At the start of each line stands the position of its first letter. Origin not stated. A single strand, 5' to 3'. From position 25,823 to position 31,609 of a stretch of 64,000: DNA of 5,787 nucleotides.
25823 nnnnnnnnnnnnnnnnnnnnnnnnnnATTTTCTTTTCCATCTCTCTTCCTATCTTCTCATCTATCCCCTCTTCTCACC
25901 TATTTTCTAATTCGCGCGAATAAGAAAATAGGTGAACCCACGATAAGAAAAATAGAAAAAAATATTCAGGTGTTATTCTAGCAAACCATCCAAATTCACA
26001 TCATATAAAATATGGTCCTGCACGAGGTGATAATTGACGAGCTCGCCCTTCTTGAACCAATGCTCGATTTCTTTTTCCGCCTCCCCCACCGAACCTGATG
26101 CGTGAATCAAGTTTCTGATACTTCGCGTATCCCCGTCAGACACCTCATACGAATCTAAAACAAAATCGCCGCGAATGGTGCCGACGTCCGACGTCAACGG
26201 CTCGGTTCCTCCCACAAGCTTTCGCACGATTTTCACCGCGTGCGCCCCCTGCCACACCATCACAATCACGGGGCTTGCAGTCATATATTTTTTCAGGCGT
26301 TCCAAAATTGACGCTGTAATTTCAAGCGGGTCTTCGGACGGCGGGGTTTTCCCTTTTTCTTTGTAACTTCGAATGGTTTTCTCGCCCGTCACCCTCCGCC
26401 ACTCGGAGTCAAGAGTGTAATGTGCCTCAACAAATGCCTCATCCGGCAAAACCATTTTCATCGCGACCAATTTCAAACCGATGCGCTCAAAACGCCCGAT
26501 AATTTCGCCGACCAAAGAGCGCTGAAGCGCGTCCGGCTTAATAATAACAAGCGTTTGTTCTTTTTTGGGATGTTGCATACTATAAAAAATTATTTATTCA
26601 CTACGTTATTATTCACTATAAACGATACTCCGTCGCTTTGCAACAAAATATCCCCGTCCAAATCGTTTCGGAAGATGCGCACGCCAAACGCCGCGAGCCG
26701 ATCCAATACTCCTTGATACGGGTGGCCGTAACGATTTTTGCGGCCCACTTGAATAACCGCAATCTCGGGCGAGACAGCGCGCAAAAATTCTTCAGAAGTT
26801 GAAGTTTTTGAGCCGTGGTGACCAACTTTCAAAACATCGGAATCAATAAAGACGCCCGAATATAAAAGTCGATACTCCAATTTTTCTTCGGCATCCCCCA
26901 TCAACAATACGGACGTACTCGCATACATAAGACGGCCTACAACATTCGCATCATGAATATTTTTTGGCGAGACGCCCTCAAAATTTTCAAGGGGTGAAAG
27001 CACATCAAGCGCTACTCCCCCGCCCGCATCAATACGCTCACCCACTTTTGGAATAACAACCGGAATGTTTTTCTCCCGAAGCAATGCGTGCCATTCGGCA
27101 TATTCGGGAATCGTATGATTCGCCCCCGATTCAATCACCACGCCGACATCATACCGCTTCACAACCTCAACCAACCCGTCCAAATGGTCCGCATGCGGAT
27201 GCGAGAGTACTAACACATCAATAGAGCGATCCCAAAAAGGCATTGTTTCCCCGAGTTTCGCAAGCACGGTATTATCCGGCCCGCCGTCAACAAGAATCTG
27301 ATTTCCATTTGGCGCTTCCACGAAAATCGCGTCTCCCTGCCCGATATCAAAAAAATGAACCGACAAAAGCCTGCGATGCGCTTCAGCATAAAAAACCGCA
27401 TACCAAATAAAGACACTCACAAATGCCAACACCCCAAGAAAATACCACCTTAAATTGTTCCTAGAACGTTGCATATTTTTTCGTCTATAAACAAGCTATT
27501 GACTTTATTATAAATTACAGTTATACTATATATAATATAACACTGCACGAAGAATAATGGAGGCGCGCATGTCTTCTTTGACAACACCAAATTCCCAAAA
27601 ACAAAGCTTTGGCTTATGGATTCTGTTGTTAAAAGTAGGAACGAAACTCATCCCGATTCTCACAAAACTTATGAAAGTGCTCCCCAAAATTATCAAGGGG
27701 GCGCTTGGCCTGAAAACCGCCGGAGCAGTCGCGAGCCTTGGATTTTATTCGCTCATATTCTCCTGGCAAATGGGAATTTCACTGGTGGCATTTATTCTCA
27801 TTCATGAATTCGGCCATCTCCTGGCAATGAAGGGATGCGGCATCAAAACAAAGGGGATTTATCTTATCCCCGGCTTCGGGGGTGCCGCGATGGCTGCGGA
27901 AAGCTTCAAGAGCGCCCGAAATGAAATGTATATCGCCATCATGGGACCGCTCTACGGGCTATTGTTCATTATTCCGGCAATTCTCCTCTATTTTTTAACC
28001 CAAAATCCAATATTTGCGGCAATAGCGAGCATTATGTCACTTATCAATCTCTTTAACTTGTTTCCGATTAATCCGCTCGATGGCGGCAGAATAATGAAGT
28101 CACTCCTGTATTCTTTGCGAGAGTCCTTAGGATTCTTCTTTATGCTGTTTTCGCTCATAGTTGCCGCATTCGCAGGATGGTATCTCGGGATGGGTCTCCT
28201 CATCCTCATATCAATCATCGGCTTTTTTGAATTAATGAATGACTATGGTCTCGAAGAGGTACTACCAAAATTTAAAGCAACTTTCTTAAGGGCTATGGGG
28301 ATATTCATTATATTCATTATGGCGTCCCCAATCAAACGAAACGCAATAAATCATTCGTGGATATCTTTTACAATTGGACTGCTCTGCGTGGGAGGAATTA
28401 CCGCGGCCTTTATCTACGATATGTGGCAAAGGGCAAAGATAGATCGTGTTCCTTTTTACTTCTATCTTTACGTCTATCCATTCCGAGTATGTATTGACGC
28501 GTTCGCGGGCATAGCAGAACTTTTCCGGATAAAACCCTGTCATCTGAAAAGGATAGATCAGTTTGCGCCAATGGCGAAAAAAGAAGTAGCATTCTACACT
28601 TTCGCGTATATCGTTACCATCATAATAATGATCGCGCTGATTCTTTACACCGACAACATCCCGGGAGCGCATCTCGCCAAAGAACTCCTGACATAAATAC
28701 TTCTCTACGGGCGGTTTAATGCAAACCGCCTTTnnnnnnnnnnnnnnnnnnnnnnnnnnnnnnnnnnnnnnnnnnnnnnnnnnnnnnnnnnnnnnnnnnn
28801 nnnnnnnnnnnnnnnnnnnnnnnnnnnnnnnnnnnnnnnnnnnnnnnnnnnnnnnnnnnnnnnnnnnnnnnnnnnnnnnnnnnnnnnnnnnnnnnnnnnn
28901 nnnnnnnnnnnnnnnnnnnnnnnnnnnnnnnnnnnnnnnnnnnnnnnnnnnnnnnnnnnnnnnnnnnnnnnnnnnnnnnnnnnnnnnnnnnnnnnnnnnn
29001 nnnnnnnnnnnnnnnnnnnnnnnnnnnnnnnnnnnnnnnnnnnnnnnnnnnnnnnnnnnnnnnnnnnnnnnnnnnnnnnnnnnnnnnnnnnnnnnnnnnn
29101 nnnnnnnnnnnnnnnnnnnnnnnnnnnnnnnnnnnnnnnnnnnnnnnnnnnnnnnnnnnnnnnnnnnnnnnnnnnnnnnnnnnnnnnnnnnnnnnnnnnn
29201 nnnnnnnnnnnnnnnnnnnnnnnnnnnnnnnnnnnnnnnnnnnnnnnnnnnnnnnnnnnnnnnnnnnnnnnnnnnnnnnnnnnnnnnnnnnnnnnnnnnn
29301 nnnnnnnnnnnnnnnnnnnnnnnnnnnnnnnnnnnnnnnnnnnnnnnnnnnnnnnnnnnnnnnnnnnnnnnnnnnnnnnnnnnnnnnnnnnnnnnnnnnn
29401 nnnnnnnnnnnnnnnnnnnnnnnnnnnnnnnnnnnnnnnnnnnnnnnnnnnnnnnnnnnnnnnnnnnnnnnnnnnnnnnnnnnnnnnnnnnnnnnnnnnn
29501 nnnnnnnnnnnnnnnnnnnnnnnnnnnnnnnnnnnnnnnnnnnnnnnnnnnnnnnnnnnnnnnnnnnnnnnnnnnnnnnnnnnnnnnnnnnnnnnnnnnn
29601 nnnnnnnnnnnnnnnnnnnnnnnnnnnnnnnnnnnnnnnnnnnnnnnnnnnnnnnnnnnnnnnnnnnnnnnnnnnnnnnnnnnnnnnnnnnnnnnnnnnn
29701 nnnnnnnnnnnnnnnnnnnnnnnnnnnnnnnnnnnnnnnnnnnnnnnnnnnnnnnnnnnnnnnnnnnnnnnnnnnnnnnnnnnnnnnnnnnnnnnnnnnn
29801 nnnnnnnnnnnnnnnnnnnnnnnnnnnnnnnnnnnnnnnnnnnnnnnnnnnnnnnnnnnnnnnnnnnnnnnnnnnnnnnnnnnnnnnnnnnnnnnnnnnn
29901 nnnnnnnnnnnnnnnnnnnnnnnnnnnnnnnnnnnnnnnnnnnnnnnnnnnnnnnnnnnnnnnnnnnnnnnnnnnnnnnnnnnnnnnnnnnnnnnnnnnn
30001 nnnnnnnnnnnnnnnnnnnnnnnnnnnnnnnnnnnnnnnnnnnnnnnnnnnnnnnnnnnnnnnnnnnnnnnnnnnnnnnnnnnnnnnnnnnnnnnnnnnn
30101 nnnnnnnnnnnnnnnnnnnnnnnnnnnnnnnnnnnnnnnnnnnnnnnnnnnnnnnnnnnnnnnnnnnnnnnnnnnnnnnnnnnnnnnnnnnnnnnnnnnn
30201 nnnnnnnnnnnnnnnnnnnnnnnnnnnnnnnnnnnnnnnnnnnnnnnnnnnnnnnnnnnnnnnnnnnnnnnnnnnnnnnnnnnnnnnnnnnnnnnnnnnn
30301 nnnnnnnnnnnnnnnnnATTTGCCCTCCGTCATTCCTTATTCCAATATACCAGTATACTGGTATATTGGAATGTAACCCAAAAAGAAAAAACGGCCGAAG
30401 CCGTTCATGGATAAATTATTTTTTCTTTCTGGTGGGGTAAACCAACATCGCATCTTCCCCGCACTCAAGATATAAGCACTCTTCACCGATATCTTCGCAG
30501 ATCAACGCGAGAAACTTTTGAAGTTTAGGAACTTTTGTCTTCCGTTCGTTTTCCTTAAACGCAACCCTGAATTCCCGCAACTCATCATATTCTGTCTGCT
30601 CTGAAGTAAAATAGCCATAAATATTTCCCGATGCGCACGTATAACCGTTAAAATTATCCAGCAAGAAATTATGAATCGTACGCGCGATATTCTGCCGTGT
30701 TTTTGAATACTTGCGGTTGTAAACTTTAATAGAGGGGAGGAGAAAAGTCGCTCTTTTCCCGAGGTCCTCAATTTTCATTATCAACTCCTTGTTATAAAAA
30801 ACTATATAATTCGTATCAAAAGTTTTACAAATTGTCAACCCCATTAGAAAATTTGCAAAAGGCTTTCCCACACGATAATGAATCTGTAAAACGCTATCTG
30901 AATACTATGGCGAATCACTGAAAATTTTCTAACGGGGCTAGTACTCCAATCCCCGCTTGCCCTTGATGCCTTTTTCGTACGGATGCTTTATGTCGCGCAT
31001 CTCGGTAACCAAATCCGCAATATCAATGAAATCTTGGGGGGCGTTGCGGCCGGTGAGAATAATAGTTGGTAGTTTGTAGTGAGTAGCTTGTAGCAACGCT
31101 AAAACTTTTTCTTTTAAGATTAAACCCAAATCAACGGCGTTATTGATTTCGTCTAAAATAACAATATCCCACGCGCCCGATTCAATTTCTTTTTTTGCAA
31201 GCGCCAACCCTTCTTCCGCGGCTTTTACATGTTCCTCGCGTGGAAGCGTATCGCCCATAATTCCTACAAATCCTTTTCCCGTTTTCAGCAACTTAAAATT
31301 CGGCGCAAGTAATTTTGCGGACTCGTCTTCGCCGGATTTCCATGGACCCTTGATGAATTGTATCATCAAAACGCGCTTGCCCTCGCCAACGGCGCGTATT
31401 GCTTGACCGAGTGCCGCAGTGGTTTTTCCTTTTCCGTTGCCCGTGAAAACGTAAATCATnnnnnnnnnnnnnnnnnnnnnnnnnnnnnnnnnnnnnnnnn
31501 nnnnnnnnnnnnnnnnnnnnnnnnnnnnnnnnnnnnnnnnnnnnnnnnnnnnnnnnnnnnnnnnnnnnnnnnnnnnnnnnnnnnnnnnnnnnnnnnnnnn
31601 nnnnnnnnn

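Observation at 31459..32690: Self-contained three-gene cassette of unknown small proteins with a consensus promoter and tandem terminators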

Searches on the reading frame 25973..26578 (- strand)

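Call 52: search_protein_families(library=pfam, proteins=[window:25973-26578:-], max_evalue=0.001)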
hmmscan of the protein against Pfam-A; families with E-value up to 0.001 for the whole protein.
window:25973-26578:- (201 aa): 1 family
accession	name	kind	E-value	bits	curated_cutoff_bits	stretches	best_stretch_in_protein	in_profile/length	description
PF00334.24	NDK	-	1.6e-36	125.6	27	2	92-179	57-134/135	Nucleoside diphosphate kinase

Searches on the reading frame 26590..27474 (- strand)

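Call 52: search_protein_families(library=pfam, proteins=[window:26590-27474:-], max_evalue=0.001)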
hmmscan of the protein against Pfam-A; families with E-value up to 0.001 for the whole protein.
window:26590-27474:- (294 aa): 3 families
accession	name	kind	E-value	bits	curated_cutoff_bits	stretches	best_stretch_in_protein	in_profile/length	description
PF00753.33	Lactamase_B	-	5.4e-14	53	22.7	1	45-244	4-195/196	Metallo-beta-lactamase superfamily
PF12706.13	Lactamase_B_2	-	1e-06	28.9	27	1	59-157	2-106/200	Beta-lactamase superfamily domain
PF25281.1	MBL_MAP1B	-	7.9e-05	22.2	37.6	1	40-109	24-89/279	MAP1B MBL-like domain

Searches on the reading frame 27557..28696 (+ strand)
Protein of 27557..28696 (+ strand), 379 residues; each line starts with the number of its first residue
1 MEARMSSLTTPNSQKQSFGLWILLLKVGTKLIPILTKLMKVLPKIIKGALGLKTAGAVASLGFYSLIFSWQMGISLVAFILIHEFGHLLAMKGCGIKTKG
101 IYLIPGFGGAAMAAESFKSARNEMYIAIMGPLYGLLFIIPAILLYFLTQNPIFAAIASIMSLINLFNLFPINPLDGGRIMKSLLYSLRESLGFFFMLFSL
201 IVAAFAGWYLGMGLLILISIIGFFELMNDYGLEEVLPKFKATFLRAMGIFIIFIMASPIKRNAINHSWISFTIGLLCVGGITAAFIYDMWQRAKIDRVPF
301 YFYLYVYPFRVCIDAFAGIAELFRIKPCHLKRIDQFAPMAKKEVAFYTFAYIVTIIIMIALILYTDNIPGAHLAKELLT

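Call 52: search_protein_families(library=pfam, proteins=[window:27557-28696:+], max_evalue=0.001)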
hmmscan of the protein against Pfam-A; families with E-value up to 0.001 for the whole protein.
window:27557-28696:+ (379 aa): 2 families
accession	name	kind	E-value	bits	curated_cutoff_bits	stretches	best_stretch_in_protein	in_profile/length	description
PF02163.28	Peptidase_M50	-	5e-14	52.6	27.2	2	74-148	4-103/221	Peptidase family M50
PF13398.12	Peptidase_M50B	-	0.00065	19.9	26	1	77-163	22-107/201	Peptidase M50B-like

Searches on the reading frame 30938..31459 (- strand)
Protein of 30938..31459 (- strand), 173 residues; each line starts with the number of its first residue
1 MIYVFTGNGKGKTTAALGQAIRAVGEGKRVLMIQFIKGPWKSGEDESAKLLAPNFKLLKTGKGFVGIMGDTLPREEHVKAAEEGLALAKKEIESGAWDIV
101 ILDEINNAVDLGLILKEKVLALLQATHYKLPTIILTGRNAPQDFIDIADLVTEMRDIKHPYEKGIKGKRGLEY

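Call 4: search_protein_families(library=pfam, proteins=[window:30938-31459:-], max_evalue=1)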
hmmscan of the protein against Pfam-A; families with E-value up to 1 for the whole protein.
window:30938-31459:- (173 aa): 2 families
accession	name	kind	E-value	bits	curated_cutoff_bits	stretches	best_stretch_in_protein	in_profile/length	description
PF02572.21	CobA_CobO_BtuR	-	4.1e-58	196.8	25.7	1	1-173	4-172/172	ATP:corrinoid adenosyltransferase BtuR/CobO/CobP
PF01656.29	CbiA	-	0.21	12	25.4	0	8-33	8-33/125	CobQ/CobB/MinD/ParA nucleotide binding domain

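Call 92: search_protein_families(library=ncbifam, proteins=[window:30938-31459:-], max_evalue=0.00001)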
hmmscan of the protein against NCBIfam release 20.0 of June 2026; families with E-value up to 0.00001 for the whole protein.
window:30938-31459:- (173 aa): 4 families
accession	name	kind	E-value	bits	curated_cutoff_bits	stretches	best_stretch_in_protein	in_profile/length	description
NF004637.0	PRK05986.1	subfamily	2.1e-54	184.2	185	1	1-173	30-197/197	cob(I)yrinic acid a,c-diamide adenosyltransferase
TIGR00708.1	cobA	equivalog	2.3e-53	180.5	167.75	1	1-173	7-177/177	cob(I)yrinic acid a,c-diamide adenosyltransferase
NF005648.0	PRK07414.1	equivalog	9.3e-25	87.2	248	1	2-157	24-175/178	P-loop NTPase family protein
NF005647.0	PRK07413.1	equivalog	1.1e-24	86.9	426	1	2-163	22-191/382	cob(I)yrinic acid a,c-diamide adenosyltransferase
